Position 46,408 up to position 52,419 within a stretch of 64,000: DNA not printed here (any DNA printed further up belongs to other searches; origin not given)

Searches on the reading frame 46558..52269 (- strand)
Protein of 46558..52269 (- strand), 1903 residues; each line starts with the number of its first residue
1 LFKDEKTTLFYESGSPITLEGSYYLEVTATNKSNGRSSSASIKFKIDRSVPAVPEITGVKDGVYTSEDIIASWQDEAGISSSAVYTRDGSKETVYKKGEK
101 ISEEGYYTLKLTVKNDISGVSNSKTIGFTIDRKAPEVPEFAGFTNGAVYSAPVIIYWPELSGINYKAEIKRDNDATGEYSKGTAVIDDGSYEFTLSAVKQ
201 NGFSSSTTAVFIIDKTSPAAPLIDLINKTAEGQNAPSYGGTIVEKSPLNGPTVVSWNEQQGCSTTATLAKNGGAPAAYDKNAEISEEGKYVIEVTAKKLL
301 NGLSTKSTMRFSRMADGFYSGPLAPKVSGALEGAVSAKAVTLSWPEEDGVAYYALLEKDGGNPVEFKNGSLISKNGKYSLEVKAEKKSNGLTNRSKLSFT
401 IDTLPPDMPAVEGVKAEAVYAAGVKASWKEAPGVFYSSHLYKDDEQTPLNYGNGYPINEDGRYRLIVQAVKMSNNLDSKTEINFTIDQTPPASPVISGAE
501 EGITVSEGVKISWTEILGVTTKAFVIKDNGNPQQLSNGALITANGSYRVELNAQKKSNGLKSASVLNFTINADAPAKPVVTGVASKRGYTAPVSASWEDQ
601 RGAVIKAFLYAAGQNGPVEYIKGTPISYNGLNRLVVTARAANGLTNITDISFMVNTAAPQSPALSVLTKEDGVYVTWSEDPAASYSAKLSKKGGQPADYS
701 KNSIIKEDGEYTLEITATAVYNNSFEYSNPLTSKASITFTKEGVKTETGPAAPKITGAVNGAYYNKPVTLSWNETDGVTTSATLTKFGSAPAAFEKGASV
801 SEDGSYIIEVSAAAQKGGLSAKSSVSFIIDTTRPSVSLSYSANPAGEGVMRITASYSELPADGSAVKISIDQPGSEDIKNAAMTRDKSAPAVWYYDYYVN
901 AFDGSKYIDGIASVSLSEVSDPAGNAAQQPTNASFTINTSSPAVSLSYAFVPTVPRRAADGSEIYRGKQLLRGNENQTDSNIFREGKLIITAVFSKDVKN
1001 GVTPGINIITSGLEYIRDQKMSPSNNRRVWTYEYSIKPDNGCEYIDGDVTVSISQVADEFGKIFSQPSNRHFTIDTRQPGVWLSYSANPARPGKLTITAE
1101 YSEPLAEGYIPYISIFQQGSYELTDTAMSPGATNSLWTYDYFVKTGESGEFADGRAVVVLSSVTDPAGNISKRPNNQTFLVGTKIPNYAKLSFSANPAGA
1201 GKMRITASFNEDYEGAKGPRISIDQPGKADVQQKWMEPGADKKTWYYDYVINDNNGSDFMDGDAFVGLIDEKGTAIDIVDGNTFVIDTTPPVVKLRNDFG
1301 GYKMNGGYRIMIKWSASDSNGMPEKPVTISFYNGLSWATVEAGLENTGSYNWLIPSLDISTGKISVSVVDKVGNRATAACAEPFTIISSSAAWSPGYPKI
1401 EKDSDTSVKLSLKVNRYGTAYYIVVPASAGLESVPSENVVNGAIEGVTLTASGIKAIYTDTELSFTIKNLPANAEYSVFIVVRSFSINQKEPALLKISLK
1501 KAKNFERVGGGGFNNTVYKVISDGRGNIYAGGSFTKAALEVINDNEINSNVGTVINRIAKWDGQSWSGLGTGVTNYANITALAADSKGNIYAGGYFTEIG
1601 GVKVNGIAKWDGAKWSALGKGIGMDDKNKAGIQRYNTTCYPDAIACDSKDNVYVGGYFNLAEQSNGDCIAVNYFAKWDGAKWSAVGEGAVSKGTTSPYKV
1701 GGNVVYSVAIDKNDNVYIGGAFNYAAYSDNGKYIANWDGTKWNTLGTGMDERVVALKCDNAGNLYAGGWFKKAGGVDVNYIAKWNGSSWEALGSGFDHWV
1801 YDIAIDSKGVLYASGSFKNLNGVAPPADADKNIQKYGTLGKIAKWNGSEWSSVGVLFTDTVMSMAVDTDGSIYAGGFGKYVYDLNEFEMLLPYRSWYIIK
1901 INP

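Call 21: search_protein_families(library=pfam, proteins=[window:46558-52269:-], max_evalue=0.001)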
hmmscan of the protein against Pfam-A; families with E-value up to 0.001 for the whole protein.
window:46558-52269:- (1903 aa): 3 families
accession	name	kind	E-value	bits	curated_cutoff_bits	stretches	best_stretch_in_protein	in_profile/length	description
PF19077.6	Big_13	-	4.7e-10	40.3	27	0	336-403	39-102/102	Bacterial Ig-like domain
PF07494.17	Reg_prop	-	7.7e-10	38.2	20.4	0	1701-1720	3-22/24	Two component regulator propeller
PF19565.4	DUF6087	-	0.00026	21.7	27.1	0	1730-1748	42-60/99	Family of unknown function (DUF6087)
